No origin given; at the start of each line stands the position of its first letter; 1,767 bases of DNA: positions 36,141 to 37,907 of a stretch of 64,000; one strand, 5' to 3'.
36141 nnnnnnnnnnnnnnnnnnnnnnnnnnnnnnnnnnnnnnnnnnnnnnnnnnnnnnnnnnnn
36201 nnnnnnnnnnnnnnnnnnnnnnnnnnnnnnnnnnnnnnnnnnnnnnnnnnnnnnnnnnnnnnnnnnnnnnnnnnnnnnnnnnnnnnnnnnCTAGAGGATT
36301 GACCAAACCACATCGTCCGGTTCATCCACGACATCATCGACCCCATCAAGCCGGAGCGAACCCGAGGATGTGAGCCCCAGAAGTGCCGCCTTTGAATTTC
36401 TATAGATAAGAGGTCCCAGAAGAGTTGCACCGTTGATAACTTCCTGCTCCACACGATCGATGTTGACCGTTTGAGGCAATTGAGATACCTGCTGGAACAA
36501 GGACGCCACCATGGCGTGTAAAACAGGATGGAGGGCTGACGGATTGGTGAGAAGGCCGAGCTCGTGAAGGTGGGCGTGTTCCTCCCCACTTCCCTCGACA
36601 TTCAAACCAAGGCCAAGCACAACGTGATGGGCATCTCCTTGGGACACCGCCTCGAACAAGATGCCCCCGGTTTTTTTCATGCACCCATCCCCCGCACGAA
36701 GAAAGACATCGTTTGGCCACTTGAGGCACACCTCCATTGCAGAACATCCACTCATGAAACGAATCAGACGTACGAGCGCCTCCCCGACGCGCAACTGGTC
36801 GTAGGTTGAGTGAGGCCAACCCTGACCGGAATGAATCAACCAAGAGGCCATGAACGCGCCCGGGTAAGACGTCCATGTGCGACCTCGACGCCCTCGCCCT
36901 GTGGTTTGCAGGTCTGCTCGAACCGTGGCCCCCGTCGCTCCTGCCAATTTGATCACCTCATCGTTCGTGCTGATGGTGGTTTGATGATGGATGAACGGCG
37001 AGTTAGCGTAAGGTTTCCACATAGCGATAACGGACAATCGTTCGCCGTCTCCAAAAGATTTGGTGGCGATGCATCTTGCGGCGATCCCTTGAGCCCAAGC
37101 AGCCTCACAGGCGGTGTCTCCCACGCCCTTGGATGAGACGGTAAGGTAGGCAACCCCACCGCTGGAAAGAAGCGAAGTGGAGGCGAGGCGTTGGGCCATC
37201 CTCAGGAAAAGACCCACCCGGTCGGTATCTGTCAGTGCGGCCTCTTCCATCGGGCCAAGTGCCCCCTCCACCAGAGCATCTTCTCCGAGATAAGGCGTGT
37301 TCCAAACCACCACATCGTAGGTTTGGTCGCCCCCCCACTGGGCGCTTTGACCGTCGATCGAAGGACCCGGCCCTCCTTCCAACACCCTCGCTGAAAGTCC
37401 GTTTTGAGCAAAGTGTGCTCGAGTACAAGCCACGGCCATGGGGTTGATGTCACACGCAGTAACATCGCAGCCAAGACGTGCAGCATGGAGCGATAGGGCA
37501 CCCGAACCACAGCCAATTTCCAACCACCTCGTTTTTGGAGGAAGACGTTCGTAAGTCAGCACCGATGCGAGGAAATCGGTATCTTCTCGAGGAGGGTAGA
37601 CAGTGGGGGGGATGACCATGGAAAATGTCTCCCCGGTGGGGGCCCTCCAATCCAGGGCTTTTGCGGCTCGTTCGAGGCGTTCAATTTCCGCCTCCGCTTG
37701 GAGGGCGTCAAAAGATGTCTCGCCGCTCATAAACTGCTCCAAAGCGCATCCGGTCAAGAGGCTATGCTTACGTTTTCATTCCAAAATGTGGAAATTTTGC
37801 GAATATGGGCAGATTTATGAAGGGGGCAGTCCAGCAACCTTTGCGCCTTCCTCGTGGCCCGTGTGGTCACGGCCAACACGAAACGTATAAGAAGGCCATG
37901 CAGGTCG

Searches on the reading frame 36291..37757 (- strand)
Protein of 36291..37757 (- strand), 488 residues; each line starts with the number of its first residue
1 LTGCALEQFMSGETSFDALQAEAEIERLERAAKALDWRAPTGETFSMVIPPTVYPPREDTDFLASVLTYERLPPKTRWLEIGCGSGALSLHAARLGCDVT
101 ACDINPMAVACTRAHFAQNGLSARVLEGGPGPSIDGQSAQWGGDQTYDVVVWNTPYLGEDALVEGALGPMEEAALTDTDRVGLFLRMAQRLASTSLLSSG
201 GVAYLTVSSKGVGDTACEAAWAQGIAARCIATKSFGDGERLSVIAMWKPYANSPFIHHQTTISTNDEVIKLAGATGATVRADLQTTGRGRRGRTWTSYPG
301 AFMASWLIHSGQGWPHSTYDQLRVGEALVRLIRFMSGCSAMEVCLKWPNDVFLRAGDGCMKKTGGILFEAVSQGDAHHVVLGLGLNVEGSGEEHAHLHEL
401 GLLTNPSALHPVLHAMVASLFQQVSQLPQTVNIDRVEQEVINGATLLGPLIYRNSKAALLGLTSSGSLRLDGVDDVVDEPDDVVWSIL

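Call 11: search_protein_families(library=pfam, proteins=[window:36291-37757:-], max_evalue=0.001)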
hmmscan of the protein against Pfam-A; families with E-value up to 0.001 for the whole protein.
window:36291-37757:- (488 aa): 8 families
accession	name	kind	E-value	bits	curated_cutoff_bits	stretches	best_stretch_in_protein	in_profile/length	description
PF03099.24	BPL_LplA_LipB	-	3.7e-12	46.7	21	1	275-386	23-133/133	Biotin/lipoate A/B protein ligase family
PF13649.12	Methyltransf_25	-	4.9e-08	34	27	1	79-128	2-53/97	Methyltransferase domain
PF06325.19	PrmA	-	4.9e-08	33.3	22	1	75-153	162-233/296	Ribosomal protein L11 methyltransferase (PrmA)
PF08242.18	Methyltransf_12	-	7.4e-08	33.5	30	1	79-152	1-71/98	Methyltransferase domain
PF05175.20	MTS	-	8.1e-08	32.5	23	1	60-157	20-109/170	Methyltransferase small domain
PF13489.12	Methyltransf_23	-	1.2e-06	28.8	27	1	70-151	18-86/164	Methyltransferase domain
PF08241.18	Methyltransf_11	-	2.6e-06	28.4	21.2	1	79-124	1-45/95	Methyltransferase domain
PF13847.12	Methyltransf_31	-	0.00017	21.8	27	1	75-153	4-81/145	Methyltransferase domain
